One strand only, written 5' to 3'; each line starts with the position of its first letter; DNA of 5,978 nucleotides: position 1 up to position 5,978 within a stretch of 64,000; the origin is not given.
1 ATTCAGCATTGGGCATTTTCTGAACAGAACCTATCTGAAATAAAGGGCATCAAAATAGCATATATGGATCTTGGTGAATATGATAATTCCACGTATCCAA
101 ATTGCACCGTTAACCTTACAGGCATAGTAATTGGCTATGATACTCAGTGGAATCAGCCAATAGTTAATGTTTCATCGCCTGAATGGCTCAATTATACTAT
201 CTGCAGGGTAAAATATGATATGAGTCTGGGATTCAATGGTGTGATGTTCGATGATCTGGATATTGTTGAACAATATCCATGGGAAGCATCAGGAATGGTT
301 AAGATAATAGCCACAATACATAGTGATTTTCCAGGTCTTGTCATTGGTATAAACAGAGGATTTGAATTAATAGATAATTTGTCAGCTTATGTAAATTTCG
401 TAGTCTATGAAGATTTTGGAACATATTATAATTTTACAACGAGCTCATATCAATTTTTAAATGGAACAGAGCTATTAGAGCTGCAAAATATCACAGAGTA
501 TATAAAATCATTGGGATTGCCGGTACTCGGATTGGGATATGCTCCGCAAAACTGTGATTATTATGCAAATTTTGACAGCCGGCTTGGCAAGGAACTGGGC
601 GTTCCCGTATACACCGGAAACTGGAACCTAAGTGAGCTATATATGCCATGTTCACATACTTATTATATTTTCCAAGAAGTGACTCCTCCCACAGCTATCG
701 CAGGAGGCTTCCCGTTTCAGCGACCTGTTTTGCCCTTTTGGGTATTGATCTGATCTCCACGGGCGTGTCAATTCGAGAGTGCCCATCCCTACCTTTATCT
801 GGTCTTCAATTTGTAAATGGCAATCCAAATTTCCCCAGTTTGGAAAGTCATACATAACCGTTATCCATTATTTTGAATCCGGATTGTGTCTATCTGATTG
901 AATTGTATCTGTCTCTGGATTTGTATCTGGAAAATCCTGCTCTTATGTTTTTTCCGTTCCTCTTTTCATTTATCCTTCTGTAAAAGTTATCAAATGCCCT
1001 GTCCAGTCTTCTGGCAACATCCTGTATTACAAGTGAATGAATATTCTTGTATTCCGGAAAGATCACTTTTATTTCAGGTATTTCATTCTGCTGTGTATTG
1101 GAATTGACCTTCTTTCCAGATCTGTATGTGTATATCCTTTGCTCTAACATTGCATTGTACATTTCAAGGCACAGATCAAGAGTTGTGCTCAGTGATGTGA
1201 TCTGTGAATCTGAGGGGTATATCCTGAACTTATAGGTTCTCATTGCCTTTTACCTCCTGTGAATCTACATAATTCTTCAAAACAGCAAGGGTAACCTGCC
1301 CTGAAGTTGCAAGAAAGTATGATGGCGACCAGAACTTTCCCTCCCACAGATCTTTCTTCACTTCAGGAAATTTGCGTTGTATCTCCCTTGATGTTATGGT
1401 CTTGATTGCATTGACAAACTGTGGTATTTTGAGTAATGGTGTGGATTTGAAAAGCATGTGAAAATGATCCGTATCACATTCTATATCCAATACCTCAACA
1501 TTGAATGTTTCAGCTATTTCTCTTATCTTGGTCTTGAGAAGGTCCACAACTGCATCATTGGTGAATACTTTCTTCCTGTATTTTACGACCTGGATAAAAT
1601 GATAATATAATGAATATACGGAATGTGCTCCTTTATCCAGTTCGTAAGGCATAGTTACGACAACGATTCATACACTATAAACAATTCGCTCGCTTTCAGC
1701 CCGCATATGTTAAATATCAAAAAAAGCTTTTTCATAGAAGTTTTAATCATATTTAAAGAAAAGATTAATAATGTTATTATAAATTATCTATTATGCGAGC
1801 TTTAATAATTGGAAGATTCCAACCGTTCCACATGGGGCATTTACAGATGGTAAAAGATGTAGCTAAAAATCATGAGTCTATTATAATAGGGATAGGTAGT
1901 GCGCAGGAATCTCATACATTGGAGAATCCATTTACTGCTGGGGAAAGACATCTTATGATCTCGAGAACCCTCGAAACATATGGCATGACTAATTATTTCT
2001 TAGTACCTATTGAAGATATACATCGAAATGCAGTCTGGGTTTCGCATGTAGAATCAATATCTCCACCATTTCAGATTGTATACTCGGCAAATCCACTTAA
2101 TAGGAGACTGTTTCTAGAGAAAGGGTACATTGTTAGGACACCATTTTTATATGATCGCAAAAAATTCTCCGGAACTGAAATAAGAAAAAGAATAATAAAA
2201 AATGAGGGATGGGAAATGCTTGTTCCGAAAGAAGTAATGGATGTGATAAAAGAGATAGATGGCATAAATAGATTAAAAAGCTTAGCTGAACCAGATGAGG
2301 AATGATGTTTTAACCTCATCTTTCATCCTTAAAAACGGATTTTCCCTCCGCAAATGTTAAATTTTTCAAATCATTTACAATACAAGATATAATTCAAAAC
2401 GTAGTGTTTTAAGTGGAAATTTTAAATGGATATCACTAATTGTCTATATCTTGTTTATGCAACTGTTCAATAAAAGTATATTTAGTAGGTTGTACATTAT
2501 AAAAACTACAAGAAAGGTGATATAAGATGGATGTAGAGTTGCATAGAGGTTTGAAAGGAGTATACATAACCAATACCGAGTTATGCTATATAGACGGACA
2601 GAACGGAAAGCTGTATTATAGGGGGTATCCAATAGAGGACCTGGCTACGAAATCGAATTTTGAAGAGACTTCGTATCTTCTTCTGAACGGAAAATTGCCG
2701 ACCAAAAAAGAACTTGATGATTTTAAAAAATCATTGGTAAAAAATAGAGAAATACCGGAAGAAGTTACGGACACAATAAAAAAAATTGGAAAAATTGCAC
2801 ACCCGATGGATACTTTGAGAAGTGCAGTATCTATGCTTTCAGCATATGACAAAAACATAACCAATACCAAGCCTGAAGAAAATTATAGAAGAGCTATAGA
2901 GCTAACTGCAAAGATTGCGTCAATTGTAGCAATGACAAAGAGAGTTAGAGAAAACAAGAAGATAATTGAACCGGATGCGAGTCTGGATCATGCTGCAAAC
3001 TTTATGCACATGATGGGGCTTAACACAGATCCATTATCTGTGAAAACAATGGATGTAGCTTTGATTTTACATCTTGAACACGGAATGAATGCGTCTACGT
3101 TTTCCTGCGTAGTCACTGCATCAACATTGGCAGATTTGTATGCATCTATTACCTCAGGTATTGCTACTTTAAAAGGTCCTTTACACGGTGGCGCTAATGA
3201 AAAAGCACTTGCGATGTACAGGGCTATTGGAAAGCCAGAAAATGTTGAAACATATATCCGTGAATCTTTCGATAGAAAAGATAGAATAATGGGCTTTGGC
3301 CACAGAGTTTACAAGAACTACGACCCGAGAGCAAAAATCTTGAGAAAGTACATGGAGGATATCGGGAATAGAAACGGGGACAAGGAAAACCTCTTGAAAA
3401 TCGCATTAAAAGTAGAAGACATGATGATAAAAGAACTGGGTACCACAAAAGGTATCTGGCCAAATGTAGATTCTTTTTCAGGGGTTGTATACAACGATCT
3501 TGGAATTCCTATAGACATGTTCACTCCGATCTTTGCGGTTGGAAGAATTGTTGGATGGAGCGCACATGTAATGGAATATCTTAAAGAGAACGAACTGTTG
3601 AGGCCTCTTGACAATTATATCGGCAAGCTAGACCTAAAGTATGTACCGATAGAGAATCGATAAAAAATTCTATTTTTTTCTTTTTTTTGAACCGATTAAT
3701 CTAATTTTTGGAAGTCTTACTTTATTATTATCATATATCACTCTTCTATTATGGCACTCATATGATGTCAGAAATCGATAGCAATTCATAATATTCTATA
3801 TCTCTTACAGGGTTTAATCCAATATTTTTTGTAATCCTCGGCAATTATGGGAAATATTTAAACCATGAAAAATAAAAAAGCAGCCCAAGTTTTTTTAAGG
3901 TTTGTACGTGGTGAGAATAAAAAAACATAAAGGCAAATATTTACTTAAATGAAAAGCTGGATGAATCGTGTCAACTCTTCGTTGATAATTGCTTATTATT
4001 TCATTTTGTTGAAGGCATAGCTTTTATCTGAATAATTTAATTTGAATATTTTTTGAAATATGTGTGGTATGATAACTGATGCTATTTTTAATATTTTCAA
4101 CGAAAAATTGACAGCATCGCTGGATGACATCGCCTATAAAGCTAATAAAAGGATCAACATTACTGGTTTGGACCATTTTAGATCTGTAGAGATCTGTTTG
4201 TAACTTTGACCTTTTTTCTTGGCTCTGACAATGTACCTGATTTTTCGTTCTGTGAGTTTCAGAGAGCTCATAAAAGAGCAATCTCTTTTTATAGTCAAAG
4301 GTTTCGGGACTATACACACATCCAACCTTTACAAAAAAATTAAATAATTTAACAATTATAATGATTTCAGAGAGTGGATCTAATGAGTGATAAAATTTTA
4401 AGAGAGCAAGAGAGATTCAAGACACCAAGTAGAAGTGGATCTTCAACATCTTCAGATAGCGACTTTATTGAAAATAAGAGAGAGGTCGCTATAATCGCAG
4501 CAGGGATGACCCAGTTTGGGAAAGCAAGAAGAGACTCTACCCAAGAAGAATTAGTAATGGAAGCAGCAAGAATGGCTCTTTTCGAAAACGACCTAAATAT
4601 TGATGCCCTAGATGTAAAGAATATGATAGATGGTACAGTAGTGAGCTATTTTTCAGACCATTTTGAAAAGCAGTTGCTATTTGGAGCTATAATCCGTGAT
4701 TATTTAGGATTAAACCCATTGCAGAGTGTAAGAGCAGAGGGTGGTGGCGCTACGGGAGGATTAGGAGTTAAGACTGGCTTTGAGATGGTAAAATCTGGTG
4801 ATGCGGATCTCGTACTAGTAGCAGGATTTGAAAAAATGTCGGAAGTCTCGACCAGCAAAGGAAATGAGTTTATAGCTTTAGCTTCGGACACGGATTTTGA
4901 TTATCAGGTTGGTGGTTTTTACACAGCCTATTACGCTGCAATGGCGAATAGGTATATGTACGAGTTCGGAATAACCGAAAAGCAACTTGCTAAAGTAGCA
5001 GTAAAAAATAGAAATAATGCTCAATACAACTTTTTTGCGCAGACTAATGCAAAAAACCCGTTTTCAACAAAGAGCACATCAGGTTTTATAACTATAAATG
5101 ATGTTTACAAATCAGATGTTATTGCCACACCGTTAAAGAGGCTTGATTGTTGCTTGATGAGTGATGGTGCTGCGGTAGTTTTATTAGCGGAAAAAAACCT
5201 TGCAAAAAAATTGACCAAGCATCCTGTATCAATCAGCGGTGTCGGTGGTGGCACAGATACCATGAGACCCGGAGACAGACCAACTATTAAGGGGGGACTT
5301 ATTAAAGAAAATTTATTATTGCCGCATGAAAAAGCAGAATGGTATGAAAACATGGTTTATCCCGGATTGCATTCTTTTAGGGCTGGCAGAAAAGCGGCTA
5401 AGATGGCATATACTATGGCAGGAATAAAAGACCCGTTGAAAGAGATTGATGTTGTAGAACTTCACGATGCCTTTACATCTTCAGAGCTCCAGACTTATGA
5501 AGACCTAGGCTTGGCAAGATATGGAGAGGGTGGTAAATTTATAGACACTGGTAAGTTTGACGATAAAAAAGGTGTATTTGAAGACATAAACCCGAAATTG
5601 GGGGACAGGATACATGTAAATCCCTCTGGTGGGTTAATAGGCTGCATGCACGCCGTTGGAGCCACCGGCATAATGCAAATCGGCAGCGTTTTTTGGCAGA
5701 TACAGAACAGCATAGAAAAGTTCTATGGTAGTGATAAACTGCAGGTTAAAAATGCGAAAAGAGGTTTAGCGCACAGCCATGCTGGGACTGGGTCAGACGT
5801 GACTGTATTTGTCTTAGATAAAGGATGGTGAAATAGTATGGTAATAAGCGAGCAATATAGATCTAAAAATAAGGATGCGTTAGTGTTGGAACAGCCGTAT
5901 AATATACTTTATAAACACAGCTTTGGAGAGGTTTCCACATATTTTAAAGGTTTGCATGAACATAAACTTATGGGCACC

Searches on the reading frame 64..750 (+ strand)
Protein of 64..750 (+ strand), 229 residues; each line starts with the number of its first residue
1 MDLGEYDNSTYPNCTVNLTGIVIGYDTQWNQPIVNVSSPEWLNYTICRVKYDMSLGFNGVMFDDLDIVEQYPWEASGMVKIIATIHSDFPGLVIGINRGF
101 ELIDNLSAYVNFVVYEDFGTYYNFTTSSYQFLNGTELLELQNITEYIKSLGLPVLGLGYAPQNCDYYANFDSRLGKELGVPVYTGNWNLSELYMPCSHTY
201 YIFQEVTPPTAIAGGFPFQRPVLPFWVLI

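Call 84: search_protein_families(library=pfam, proteins=[window:64-750:+], max_evalue=0.001)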
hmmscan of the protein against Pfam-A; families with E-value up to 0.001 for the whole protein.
window:64-750:+ (229 aa): 1 family
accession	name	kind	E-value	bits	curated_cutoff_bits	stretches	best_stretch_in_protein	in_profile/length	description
PF03537.19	Glyco_hydro_114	-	3.5e-07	30.1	27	1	22-159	65-198/231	Glycoside-hydrolase family GH114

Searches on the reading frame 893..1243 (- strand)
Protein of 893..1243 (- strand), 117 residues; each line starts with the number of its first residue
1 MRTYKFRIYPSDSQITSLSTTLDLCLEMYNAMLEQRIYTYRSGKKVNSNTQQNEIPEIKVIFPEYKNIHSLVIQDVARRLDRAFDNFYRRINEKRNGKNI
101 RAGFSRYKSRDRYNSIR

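Call 84: search_protein_families(library=pfam, proteins=[window:893-1243:-], max_evalue=0.001)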
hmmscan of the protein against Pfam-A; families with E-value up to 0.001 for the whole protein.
window:893-1243:- (117 aa): 1 family
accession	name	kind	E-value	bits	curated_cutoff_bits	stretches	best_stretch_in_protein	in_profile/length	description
PF12323.14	HTH_OrfB_IS605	-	1.4e-08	34.5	21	1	2-45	4-47/47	Helix-turn-helix domain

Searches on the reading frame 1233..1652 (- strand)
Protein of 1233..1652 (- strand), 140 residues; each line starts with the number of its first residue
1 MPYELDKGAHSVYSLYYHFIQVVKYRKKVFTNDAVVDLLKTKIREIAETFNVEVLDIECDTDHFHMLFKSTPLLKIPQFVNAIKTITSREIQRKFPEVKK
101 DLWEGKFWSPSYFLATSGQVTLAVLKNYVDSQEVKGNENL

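Call 84: search_protein_families(library=pfam, proteins=[window:1233-1652:-], max_evalue=0.001)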
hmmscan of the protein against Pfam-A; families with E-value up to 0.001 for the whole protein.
window:1233-1652:- (140 aa): 1 family
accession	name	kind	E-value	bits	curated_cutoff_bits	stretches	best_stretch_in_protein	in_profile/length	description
PF01797.21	Y1_Tnp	-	1.2e-38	132.4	23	1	11-132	1-121/121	Transposase IS200 like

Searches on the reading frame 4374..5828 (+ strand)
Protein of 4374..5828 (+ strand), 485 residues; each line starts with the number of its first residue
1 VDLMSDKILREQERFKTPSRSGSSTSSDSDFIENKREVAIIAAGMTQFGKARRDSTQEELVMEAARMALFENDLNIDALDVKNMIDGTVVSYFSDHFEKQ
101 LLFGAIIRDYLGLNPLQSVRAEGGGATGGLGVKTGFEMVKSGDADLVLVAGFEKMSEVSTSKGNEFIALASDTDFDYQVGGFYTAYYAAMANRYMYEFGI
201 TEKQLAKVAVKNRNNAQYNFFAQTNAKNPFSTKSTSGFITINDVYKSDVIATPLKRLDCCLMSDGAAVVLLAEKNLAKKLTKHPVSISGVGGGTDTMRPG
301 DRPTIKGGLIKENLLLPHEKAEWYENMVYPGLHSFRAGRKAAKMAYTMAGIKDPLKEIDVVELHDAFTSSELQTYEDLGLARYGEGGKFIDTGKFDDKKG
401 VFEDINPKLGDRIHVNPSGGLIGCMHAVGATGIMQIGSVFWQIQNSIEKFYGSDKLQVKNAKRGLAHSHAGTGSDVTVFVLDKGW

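Call 84: search_protein_families(library=pfam, proteins=[window:4374-5828:+], max_evalue=0.001)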
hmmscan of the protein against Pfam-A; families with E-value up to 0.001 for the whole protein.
window:4374-5828:+ (485 aa): 3 families
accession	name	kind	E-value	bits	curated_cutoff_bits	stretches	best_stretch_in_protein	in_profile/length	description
PF22691.2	Thiolase_C_1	-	1.8e-22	80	28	1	335-482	17-143/144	Thiolase C-terminal domain-like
PF00108.29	Thiolase_N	-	4.1e-22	79.3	26.4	1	38-274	1-259/260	Thiolase, N-terminal domain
PF02803.24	Thiolase_C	-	1e-05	25.6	27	1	340-445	26-99/123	Thiolase, C-terminal domain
